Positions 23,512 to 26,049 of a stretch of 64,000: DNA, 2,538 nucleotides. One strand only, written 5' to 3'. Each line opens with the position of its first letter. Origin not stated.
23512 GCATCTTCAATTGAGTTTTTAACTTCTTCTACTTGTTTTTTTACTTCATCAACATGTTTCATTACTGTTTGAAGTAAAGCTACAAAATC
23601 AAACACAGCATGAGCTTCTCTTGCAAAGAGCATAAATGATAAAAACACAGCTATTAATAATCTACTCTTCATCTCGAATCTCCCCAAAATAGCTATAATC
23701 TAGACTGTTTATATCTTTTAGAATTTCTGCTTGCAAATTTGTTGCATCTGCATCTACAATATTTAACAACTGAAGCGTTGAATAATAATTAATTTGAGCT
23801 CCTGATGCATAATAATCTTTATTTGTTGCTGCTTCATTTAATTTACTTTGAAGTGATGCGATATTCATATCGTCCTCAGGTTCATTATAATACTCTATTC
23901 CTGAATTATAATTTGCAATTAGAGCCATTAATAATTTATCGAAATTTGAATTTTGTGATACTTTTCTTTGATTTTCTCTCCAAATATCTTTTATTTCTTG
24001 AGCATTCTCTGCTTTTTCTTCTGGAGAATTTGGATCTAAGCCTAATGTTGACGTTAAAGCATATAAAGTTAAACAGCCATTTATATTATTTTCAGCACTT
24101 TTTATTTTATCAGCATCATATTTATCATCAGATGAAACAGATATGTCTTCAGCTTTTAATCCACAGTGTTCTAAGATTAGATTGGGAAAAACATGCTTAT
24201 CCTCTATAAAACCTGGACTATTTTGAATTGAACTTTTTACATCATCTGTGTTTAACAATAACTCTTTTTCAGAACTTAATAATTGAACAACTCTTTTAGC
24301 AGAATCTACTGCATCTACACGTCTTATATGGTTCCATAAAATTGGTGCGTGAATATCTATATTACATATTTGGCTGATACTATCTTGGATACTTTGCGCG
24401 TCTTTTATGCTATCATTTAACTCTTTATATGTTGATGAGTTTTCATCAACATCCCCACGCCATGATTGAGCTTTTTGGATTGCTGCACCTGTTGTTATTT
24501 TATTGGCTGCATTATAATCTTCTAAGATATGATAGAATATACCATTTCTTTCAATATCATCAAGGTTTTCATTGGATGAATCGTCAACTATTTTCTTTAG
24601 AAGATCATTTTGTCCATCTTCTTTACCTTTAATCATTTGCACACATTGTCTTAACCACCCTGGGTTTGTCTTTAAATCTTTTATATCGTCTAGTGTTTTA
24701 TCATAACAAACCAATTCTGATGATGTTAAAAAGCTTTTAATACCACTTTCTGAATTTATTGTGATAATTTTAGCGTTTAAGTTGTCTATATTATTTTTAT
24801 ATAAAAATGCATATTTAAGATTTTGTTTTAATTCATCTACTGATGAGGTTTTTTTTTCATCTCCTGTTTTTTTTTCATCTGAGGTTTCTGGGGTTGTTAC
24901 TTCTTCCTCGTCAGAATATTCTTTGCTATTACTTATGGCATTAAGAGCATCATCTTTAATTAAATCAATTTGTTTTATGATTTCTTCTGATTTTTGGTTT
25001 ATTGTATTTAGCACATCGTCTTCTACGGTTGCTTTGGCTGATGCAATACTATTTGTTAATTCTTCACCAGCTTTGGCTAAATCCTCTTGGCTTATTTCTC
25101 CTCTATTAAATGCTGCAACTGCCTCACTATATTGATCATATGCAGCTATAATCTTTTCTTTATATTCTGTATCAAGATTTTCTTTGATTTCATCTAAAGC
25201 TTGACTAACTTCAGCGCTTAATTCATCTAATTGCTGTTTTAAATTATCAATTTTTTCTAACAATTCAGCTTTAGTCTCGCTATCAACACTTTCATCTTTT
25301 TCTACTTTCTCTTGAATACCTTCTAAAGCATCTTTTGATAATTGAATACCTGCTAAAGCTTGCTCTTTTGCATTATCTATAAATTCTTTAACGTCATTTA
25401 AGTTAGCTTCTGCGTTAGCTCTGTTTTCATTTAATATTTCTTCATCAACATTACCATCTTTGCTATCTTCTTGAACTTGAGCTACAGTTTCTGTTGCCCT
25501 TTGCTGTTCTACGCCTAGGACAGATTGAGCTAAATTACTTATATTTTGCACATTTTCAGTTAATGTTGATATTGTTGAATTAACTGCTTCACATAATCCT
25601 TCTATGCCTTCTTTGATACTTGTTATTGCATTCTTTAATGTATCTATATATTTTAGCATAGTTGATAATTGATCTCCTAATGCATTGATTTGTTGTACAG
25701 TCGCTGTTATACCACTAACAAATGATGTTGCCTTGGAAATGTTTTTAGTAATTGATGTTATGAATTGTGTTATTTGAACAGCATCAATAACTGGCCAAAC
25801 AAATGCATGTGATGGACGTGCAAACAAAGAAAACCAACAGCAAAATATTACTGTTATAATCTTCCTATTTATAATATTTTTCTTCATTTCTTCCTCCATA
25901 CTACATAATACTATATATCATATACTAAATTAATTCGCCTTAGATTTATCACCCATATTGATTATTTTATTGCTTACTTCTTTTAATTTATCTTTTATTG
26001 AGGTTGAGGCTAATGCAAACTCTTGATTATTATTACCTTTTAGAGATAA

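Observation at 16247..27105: Five consecutive secreted coiled-coil proteins with VirB5/TrbJ-like N-termini occupy the slot where rvh systems carry VirB6 paralogs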

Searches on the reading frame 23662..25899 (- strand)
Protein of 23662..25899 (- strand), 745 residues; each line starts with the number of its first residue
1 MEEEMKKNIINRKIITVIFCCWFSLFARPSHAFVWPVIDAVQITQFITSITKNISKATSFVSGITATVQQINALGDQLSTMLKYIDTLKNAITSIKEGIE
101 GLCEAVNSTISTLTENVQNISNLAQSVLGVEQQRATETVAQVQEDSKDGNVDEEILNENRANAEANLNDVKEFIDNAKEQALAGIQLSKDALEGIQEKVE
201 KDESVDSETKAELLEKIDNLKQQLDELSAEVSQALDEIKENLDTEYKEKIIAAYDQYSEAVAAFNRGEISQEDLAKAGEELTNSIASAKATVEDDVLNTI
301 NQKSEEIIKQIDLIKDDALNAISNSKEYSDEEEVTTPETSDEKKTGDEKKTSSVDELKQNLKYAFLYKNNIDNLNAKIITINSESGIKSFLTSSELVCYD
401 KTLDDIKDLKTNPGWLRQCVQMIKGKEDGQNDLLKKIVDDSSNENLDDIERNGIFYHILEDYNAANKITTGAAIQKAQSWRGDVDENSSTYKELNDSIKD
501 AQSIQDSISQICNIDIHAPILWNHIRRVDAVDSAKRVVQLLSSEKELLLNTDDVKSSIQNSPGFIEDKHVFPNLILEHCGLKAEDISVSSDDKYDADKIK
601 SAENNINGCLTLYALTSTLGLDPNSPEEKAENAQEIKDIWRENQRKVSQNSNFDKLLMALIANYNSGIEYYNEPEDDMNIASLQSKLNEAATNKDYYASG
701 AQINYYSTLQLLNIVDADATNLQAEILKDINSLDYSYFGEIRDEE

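Call 4: search_protein_families(library=pfam, proteins=[window:23662-25899:-], max_evalue=1)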
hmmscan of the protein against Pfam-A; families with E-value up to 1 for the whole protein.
window:23662-25899:- (745 aa): 9 families
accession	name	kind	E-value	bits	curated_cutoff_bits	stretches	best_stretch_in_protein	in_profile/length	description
PF04513.17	Baculo_PEP_C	-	0.0003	21.3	38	2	41-142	34-137/140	Baculovirus polyhedron envelope protein, PEP, C terminus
PF07996.16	T4SS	-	0.0047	17.8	24.7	1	36-178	3-152/197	Type IV secretion system proteins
PF20909.2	SpGH101_helical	-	0.021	15.2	27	1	160-204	13-58/60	Endo-alpha-N-acetylgalactosaminidase, helical bundle domain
PF21825.2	crAss001_48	-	0.16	12.4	24.8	0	68-89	35-56/61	crAss001_48 related protein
PF23153.1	Aip3p_Bud6_N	-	0.37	11.5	27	0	248-288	33-73/109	Aip3p/Bud6 N-terminal domain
PF08663.15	HalX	-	0.55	11.1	23.2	1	200-236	27-62/68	HalX domain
PF07889.17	DUF1664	-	0.67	10.4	34.6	2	88-169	39-119/124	Protein of unknown function (DUF1664)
PF06103.16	DUF948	-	0.78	10.4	37.2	1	57-131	7-81/89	Bacterial protein of unknown function (DUF948)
PF24856.1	AraA_central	-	0.87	10.5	24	1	351-418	51-118/148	L-arabinose isomerase central domain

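Call 10: search_solved_structures(query=window:23662-25899:-, max_evalue=10, show_alignments=2)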
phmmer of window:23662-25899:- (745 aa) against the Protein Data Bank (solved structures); distinct sequences matched with E-value up to 10: 2.
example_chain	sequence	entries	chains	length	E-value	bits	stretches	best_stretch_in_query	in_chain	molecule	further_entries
9d93_Na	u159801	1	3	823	0.0052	18.4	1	175-287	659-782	Tapemeasure protein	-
7qp0_A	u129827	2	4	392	0.29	12.6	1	540-608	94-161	Metacaspase-1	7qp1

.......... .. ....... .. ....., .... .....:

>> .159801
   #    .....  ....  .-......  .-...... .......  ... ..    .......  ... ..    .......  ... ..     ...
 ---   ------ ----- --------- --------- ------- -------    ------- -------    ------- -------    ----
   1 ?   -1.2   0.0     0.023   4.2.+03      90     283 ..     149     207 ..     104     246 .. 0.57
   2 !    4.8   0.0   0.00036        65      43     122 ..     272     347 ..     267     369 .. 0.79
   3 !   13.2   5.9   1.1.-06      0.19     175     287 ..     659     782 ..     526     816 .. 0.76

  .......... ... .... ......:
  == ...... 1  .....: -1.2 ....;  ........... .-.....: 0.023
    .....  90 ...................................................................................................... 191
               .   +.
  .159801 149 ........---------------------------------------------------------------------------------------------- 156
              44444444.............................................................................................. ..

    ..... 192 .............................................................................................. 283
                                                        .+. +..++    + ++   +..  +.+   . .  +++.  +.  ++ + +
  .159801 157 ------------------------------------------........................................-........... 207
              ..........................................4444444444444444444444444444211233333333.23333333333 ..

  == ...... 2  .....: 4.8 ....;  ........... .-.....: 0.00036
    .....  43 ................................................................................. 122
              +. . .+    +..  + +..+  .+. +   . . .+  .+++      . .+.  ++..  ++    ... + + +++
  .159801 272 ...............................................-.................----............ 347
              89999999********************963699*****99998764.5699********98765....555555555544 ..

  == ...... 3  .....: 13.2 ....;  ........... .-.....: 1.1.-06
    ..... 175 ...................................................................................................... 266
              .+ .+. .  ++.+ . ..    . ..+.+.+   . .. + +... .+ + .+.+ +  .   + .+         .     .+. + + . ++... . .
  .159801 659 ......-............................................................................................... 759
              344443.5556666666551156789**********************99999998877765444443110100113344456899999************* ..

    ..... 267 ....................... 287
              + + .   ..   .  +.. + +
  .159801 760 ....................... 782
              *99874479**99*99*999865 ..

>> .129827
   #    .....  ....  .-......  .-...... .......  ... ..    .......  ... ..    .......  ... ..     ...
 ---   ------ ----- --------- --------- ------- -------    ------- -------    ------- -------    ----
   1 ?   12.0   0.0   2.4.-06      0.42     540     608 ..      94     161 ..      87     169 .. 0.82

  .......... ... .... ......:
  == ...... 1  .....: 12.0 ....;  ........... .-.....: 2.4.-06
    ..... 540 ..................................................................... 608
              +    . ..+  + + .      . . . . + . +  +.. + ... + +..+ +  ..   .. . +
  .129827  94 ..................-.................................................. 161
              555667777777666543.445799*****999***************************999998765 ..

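Call 77: search_protein_families(library=ncbifam, proteins=[window:23662-25899:-], max_evalue=0.01)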
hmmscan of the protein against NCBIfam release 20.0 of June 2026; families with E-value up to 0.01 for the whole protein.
window:23662-25899:- (745 aa): 1 family
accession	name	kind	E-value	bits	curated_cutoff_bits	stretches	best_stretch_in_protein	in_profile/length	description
TIGR00996.1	Mtu_fam_mce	paralog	0.0064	15.7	140.5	1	49-134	189-274/291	MCE family protein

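Call 108: search_solved_structures(query=A7, max_evalue=1, show_alignments=2)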
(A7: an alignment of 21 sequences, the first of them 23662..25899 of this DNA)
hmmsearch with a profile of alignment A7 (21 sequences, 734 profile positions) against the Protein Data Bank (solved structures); distinct sequences matched with E-value up to 1: 121 (the best 60 are shown).
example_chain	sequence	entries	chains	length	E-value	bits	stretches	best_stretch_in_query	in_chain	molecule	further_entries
4tql_A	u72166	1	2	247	1.8e-06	29.5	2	78-234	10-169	Three helix bundle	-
4uos_A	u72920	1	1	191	6.1e-05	24.4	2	74-188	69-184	DESIGNED HELICAL BUNDLE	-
7zr2_A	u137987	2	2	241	0.0004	21.8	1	81-233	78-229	Spike protein S2',Chimeric protein mimic of SARS-CoV-2 Spike HR1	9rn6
8qox_B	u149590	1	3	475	0.0013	20.1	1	37-129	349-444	Conserved membrane protein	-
8oyx_A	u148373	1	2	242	0.0021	19.4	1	134-239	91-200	De novo designed soluble GPCR-like protein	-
8uzp_M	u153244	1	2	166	0.0032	18.8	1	131-257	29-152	stem_mimetic_01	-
9g8s_w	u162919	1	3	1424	0.0048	18.2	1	73-270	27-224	Tail tape measure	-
4zry_B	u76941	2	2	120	0.0064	17.8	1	53-131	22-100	Keratin, type II cytoskeletal 1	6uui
2lse_A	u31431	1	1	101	0.0074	17.6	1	110-189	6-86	Four Helix Bundle Protein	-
9uvz_A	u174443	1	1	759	0.0082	17.4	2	108-211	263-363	Lysophosphatidic acid receptor 2,ARK1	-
2ch7_A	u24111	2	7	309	0.0099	17.2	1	36-236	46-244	METHYL-ACCEPTING CHEMOTAXIS PROTEIN | Methyl-accepting chemotaxis protein 2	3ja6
2ch7_B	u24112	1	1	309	0.012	16.9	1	36-242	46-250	METHYL-ACCEPTING CHEMOTAXIS PROTEIN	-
3ja6_H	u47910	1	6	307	0.012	16.9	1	36-242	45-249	Methyl-accepting chemotaxis protein 2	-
5yl9_A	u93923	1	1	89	0.013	16.8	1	154-235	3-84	Spike glycoprotein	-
9uvy_A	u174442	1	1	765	0.013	16.8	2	109-211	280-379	Vasopressin V2 receptor,ARK1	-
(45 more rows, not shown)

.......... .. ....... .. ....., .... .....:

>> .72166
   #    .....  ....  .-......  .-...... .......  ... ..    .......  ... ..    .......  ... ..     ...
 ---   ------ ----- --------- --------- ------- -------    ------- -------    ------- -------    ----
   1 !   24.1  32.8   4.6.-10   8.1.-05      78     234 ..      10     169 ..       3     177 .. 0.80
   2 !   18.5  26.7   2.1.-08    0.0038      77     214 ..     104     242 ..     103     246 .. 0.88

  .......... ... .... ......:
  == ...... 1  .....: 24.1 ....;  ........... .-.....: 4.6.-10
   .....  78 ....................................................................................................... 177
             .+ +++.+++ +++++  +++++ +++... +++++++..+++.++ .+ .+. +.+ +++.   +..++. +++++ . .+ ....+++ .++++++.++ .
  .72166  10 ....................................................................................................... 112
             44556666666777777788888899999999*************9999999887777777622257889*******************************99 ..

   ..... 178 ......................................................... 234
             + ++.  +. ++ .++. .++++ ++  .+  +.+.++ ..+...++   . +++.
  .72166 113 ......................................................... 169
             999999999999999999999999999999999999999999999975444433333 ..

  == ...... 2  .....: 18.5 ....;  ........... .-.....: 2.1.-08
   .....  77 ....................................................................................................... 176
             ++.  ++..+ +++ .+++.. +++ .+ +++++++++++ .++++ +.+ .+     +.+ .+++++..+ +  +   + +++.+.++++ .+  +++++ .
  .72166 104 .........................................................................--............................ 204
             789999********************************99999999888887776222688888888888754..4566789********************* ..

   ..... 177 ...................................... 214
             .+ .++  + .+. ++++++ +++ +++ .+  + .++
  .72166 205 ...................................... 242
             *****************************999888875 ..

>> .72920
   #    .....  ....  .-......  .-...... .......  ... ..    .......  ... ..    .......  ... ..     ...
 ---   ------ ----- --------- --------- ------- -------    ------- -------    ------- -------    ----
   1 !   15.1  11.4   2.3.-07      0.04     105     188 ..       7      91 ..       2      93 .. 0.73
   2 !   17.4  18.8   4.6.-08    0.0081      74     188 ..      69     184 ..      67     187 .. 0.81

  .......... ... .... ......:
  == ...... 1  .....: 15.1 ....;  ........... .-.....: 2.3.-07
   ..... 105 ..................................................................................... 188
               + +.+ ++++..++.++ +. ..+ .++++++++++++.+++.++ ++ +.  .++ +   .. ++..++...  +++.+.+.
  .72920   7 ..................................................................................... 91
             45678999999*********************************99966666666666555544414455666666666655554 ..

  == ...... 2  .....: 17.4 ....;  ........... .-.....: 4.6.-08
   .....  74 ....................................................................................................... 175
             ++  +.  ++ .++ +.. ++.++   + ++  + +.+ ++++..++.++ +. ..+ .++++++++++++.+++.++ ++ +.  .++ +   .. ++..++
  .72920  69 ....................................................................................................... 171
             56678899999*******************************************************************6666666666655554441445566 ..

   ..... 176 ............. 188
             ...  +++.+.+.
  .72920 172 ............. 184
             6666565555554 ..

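Call 109: search_protein_families(library=pfam, alignment_id=A7, max_evalue=0.1)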
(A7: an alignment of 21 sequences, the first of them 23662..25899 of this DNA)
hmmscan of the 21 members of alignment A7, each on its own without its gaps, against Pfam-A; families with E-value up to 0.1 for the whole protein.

A. member 1, window:23662-25899:- (745 aa): 3 families
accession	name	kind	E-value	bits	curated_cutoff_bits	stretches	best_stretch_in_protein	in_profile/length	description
PF04513.17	Baculo_PEP_C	-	0.0003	21.3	38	1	41-142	34-137/140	Baculovirus polyhedron envelope protein, PEP, C terminus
PF07996.16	T4SS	-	0.0047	17.8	24.7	1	36-178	3-152/197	Type IV secretion system proteins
PF20909.2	SpGH101_helical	-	0.021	15.2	27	0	160-204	13-58/60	Endo-alpha-N-acetylgalactosaminidase, helical bundle domain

B. families by the number of members that match (of 21 scanned): 75 families (the first 25 are shown)
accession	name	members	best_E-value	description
PF04513.17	Baculo_PEP_C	10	1.1e-05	Baculovirus polyhedron envelope protein, PEP, C terminus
PF01442.23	Apolipoprotein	9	1.7e-07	Apolipoprotein A1/A4/E domain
PF07464.16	ApoLp-III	8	7.9e-05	Apolipophorin-III precursor (apoLp-III)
PF06103.16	DUF948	8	0.00047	Bacterial protein of unknown function (DUF948)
PF07889.17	DUF1664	7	0.00011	Protein of unknown function (DUF1664)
PF12732.12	YtxH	7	0.00049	YtxH-like protein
PF11887.13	Mce4_CUP1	6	0.00093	Cholesterol uptake porter CUP1 of Mce4, putative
PF05478.16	Prominin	6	0.0012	Prominin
PF07996.16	T4SS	5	0.00057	Type IV secretion system proteins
PF19745.5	FUT8_N_cat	4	0.0095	Alpha-(1,6)-fucosyltransferase N- and catalytic domains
PF04108.17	ATG17_like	3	0.00016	Autophagy protein ATG17-like domain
PF14942.11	Muted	3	0.00017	Organelle biogenesis, Muted-like protein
PF11727.13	ISG65-75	3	0.00028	Invariant surface glycoprotein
PF23854.1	DUF7217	3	0.0016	Domain of unknown function (DUF7217)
PF02601.20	Exonuc_VII_L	3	0.0095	Exonuclease VII, large subunit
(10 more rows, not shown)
